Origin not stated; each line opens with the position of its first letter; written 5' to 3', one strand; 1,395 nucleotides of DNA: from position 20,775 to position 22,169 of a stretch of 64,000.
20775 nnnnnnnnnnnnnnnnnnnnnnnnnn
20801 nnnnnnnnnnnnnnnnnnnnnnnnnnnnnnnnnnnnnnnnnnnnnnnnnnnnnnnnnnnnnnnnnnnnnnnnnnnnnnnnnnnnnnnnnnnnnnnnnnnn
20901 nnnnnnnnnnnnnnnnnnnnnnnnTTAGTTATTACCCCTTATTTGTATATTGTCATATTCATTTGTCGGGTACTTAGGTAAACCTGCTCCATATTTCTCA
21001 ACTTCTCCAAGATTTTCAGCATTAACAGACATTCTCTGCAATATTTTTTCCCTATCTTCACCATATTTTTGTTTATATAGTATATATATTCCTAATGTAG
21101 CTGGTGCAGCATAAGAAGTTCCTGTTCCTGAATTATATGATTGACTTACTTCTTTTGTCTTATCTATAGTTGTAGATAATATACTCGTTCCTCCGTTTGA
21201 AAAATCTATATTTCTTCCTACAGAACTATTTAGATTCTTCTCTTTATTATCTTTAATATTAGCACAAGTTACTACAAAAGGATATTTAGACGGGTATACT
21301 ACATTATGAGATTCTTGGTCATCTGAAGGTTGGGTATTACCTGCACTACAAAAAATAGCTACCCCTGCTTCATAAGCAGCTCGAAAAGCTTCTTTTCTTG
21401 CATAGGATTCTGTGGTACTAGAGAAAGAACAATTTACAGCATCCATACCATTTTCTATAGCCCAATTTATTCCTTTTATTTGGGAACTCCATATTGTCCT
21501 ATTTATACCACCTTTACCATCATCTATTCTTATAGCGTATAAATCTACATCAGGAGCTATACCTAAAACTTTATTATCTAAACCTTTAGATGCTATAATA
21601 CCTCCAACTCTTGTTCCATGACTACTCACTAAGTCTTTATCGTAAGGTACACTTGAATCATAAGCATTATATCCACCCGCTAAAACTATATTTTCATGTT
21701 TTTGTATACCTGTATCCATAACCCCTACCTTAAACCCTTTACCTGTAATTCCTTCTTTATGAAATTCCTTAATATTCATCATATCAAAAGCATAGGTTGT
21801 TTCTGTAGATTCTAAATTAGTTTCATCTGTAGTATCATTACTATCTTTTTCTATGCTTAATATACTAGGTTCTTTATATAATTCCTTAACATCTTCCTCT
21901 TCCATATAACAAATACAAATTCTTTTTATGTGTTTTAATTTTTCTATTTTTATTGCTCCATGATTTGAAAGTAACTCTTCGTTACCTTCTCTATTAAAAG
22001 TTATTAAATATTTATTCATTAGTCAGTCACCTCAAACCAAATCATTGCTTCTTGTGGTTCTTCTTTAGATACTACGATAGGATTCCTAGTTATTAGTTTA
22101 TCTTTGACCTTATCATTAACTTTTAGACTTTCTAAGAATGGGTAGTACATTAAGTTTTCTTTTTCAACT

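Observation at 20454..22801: PghP-like poly-gamma-glutamate hydrolase, S8 subtilase and an unknown gene embedded in the baseplate operon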

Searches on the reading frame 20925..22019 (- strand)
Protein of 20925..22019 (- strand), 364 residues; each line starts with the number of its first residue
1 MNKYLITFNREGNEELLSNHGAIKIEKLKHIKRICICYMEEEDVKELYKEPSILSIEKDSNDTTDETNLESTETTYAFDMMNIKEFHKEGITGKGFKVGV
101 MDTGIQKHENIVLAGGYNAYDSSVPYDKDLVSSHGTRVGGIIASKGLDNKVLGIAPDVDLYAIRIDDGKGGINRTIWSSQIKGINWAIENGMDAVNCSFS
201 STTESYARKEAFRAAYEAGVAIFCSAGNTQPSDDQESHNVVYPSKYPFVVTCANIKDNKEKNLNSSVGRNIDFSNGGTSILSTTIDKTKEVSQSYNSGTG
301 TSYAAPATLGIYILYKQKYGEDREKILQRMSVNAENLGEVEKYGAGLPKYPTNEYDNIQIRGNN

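Call 3: search_protein_families(library=pfam, proteins=[window:20925-22019:-], max_evalue=0.01)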
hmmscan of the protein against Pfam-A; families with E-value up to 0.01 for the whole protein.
window:20925-22019:- (364 aa): 2 families
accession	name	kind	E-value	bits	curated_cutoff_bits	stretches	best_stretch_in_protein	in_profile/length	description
PF00082.27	Peptidase_S8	-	4.8e-32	111.9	21.8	1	93-346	1-288/288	Subtilase family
PF09205.15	DUF1955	-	0.0052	17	26.4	0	165-199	18-52/159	Domain of unknown function (DUF1955)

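Call 4: search_protein_families(library=phrogs, proteins=[window:20925-22019:-], max_evalue=0.001)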
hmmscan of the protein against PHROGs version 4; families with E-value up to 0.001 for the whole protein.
window:20925-22019:- (364 aa): 2 families
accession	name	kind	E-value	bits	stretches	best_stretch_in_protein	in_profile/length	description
phrog_3677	-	other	2.9e-62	211.8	1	25-355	524-853/1125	protease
phrog_3964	-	unknown function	4.4e-07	29.6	1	50-201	238-385/779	-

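Call 16: search_dna_similar(query=window:20925-22019:-, collection=phages, mode=protein, max_rows=40, max_evalue=0.001)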
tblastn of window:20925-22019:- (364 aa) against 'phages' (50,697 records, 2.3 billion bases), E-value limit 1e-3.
Records with a match: 72; places in all: 72; records where one place covers at least 80% of the query: 15.
Best place of each record, by identity: 95-99% 2; 60-80% 1; <60% 69.
By first word of the organism name: Bacillus 45; Staphylococcus 13; Bacteriophage 9; Acinetobacter 2; Moorella 1; uncultured 1; Caudoviricetes 1.
By host as written in the record: - 13; Bacillus anthracis Sterne 10; Bacillus anthracis 7; Bacillus cereus 6; Bacillus subtilis 5; Staphylococcus carnosus TM300 2; Staphylococcus sp. ATCC 25923 2; Staphylococcus aureus ATCC 25923 2; and 20 more.
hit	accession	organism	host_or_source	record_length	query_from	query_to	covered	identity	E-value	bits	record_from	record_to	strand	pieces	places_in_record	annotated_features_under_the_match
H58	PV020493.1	Staphylococcus phage RSM-J51Sa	-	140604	1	364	100%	98.1%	0e+0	737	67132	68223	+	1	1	record has no annotation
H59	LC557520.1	Staphylococcus phage vB_SsapH-Golestan101-M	Staphylococcus saprophyticus 101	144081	1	364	100%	96.7%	0e+0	728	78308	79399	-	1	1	extracellular serine protease | tail fiber protein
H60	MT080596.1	Staphylococcus phage vB_SauM_EW42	Staphylococcus carnosus TM300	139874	1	362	99%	55.6%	3e-126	405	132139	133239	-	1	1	record has no annotation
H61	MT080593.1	Staphylococcus phage vB_SauM_EW36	Staphylococcus carnosus TM300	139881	1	362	99%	55.6%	3e-126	405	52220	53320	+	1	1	record has no annotation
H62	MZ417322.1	Staphylococcus phage PG-2021_19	Mammaliicoccus vitulinus C5817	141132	1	362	99%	55.3%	6e-126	404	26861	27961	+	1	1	record has no annotation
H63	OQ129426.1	Staphylococcus phage vB_SauM_JDF86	Staphylococcus aureus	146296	1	362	99%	54.5%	3e-125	402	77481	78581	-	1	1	hypothetical protein (x2)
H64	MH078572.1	Staphylococcus phage phiSA_BS1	Staphylococcus sp. ATCC 25923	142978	1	362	99%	54.5%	4e-125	402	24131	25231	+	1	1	extracellular serine protease | glycerophosphoryl diester phosphodiesterase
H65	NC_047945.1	Staphylococcus phage phiSA_BS1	Staphylococcus sp. ATCC 25923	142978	1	362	99%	54.5%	4e-125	402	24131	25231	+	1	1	protease | glycerophosphoryl diester phosphodiesterase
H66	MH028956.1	Staphylococcus phage phiSA_BS2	Staphylococcus aureus ATCC 25923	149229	1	362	99%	54.5%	4e-125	402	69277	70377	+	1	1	extracellular serine protease | glycerophosphoryl diester phosphodiesterase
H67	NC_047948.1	Staphylococcus phage phiSA_BS2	Staphylococcus aureus ATCC 25923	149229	1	362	99%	54.5%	4e-125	402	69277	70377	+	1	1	protease | glycerophosphoryl diester phosphodiesterase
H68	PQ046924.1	Staphylococcus phage OPT-SC01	Staphylococcus xylosus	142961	1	362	99%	52.3%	2e-118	382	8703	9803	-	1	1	hypothetical protein (x2)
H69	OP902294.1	Staphylococcus phage BSwM-KMM1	Staphylococcus aureus LKY-Strp01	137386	70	362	80%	60.3%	2e-115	374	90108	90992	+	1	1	hypothetical protein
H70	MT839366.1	Bacteriophage sp.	human fecal samples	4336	34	359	90%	28.7%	8e-25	111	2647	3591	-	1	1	record has no annotation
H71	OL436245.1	Staphylococcus phage vB_SurM-PSU4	Staphylococcus ureilyticus ATCC 49330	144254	75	356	77%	28.6%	4e-24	109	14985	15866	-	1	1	S8 family serine peptidase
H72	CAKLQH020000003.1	Acinetobacter phage MD-2021a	not known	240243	8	331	89%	24.6%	2e-7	59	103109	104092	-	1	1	aprE: Subtilisin E precursor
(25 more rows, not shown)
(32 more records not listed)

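Call 27: search_solved_structures(query=window:20925-22019:-, max_evalue=0.00001, show_alignments=2)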
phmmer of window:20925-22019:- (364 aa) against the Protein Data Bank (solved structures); distinct sequences matched with E-value up to 0.00001: 90 (the best 60 are shown).
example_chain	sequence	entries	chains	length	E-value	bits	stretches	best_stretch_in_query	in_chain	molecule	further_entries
1bh6_A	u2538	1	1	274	3.1e-35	125.2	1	75-347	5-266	SUBTILISIN DY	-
3whi_A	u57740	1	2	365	8.2e-35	123.8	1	14-347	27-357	Subtilisin E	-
1s01_A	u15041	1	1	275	5.9e-32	114.4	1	76-347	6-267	Subtilisin BPN'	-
1sbi_A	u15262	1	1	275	8.5e-32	113.9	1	76-347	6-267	SUBTILISIN 8397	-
3vyv_A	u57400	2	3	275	8.9e-32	113.8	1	75-347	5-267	Subtilisin NAT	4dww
1sbt_A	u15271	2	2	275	9.6e-32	113.7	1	76-347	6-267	SUBTILISIN BPN' | SUBTILISIN NOVO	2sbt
1s02_A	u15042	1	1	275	1.2e-31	113.5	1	76-347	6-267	SUBTILISIN BPN'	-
1sbh_A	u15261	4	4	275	1.6e-31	113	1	76-347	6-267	SUBTILISIN 8397+1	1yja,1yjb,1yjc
1lw6_E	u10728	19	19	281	2.3e-31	112.5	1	76-347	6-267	SUBTILISIN BPN' | Subtilisin BPN' precursor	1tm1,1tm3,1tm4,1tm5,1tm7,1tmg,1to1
2sni_E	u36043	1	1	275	2.3e-31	112.5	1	76-347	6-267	SUBTILISIN NOVO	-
1sbn_E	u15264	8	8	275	2.5e-31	112.3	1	76-347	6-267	SUBTILISIN NOVO BPN' | SUBTILISIN BPN'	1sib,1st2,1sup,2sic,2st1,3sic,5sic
5gl8_A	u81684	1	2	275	3.5e-31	111.9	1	75-347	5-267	Subtilisin NAT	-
1mee_A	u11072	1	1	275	6.9e-31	110.9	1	75-347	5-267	MESENTERICOPEPTIDASE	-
1suc_A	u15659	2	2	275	7e-31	110.9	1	76-347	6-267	SUBTILISIN BPN' CRB-S3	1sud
6pak_A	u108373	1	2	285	7.4e-31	110.8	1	75-348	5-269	Subtilisin E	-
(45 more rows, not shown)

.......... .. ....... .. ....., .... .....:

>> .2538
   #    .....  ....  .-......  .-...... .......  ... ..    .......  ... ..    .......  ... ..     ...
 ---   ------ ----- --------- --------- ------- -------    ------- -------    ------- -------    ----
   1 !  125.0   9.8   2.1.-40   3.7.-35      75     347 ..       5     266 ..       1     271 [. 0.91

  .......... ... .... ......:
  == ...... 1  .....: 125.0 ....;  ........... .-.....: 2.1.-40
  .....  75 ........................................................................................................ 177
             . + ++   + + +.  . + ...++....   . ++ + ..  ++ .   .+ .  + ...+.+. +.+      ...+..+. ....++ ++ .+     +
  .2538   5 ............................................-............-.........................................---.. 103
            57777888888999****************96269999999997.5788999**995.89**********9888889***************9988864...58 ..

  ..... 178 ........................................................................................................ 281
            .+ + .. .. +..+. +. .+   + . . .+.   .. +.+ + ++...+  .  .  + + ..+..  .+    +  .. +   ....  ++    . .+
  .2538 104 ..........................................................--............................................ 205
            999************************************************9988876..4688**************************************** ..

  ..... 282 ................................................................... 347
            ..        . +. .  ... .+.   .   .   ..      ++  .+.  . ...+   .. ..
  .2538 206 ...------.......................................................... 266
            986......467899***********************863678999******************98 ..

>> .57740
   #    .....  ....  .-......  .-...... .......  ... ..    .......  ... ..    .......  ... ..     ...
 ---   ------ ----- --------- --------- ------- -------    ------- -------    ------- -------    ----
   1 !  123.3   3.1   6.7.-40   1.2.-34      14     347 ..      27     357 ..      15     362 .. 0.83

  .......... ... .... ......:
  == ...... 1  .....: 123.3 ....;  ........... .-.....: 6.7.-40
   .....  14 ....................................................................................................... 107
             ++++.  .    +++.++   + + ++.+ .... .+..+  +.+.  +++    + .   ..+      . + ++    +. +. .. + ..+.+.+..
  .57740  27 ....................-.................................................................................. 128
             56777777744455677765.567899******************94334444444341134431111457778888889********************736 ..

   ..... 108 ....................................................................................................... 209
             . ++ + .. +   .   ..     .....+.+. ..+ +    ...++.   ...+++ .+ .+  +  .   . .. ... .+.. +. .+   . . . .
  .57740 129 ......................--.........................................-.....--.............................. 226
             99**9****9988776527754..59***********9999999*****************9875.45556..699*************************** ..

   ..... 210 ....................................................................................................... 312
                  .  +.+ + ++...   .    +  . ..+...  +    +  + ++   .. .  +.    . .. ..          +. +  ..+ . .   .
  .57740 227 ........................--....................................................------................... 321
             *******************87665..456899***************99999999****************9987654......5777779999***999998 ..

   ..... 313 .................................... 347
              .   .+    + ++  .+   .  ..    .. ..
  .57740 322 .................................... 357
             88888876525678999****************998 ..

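Call 30: get_annotated_region(hit=H60, flank=4500)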
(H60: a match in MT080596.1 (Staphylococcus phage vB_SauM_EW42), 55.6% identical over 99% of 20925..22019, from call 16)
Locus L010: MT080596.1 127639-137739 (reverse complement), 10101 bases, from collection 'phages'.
description: UNVERIFIED: Staphylococcus phage vB_SauM_EW42, complete genome.
organism: Staphylococcus phage vB_SauM_EW42 (NCBI taxid 2713024)
taxonomy: Viruses; Duplodnaviria; Heunggongvirae; Uroviricota; Caudoviricetes; Herelleviridae; Twortvirinae
host: Staphylococcus carnosus TM300; source: wastewater; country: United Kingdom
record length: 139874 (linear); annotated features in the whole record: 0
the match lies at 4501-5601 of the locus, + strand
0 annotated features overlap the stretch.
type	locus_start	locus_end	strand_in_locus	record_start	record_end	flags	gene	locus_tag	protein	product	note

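Call 31: get_annotated_region(hit=H62, flank=4500)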
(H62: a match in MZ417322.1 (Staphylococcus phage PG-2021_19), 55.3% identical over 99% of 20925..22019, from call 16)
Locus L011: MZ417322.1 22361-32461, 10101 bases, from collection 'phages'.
description: UNVERIFIED: Staphylococcus phage PG-2021_19, complete genome.
organism: Staphylococcus phage PG-2021_19 (NCBI taxid 2815618)
taxonomy: Viruses; Duplodnaviria; Heunggongvirae; Uroviricota; Caudoviricetes; Herelleviridae; Twortvirinae
host: Mammaliicoccus vitulinus C5817; source: WWTP; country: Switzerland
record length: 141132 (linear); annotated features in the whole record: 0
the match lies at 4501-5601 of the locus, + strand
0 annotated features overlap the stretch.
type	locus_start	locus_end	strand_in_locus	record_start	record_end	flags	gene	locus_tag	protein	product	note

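Call 32: get_annotated_region(hit=H68, flank=4500)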
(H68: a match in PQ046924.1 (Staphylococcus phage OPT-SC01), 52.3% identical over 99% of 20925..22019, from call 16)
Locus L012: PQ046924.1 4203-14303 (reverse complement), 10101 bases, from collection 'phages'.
description: Staphylococcus phage OPT-SC01, complete genome.
organism: Staphylococcus phage OPT-SC01 (NCBI taxid 3239051)
taxonomy: Viruses
host: Staphylococcus xylosus; source: chicken fecal and sewage samples; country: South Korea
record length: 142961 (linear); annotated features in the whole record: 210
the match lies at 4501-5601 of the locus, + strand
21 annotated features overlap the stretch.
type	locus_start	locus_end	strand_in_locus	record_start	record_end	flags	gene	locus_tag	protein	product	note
CDS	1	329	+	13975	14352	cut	-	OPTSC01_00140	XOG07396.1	hypothetical protein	-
CDS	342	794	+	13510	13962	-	-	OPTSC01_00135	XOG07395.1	hypothetical protein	-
CDS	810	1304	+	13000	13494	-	-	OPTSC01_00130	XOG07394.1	hypothetical protein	-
CDS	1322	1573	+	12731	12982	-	-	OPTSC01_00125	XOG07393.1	hypothetical protein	-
CDS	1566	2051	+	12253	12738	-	-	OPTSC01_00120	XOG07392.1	hypothetical protein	-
CDS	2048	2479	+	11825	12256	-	-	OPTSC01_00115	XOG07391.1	hypothetical protein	-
CDS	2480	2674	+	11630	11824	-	-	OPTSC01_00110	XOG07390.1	hypothetical protein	-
CDS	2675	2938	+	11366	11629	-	-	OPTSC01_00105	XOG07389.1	hypothetical protein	-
CDS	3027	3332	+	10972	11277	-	-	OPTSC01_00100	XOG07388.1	hypothetical protein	-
CDS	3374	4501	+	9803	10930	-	-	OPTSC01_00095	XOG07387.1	hypothetical protein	-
CDS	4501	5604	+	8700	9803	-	-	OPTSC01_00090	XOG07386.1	hypothetical protein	-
CDS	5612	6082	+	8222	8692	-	-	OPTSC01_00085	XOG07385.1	hypothetical protein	-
CDS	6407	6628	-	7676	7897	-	-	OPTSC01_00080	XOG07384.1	hypothetical protein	-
CDS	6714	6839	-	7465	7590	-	-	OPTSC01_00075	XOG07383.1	hypothetical protein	-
CDS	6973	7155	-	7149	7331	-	-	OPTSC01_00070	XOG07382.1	hypothetical protein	-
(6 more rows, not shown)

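Call 33: get_annotated_region(hit=H69, flank=4500)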
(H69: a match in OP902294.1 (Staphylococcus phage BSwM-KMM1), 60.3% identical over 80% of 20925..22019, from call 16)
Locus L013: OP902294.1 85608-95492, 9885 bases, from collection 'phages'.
description: Staphylococcus phage BSwM-KMM1, complete genome.
organism: Staphylococcus phage BSwM-KMM1 (NCBI taxid 3003612)
taxonomy: Viruses; Duplodnaviria; Heunggongvirae; Uroviricota; Caudoviricetes
host: Staphylococcus aureus LKY-Strp01; source: Baltic sea water; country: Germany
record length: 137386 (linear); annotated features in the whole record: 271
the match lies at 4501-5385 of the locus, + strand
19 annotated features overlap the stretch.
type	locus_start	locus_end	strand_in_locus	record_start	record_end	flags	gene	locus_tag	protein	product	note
CDS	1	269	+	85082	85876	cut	-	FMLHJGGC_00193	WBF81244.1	hypothetical protein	-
CDS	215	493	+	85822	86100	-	-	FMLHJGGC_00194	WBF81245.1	hypothetical protein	-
CDS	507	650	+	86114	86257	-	-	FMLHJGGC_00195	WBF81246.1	hypothetical protein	-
CDS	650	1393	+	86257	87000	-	-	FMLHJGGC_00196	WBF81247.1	hypothetical protein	-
CDS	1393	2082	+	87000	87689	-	-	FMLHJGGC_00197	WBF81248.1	tail fiber protein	-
CDS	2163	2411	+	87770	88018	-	-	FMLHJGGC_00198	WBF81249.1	hypothetical protein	-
CDS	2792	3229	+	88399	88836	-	-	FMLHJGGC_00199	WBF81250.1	hypothetical protein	-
CDS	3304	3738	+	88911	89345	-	-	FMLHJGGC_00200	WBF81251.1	hypothetical protein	-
CDS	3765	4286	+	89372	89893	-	-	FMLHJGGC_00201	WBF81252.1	hypothetical protein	-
CDS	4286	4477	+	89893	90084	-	-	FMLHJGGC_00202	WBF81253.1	hypothetical protein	-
CDS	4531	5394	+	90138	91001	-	-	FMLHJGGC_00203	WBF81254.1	hypothetical protein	-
CDS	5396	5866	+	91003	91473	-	-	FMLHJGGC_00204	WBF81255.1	hypothetical protein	-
CDS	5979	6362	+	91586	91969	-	-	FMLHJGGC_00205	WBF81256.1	hypothetical protein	-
CDS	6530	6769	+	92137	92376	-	-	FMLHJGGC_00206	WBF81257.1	hypothetical protein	-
CDS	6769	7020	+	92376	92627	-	-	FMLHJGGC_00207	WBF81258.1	hypothetical protein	-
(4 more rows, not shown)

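Call 36: search_protein_families(library=pfam, proteins=[L012:3374-4501:+], max_evalue=0.01)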
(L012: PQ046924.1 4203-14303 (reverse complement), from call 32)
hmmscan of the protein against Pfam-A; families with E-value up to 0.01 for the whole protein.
L012:3374-4501:+ (375 aa): 2 families
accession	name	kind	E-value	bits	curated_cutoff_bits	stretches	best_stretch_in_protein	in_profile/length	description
PF01391.23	Collagen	-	1.5e-20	73.1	27.2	2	301-353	4-56/60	Collagen triple helix repeat (20 copies)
PF11154.13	DUF2934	-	0.0045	17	22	0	233-246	9-23/37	Protein of unknown function (DUF2934)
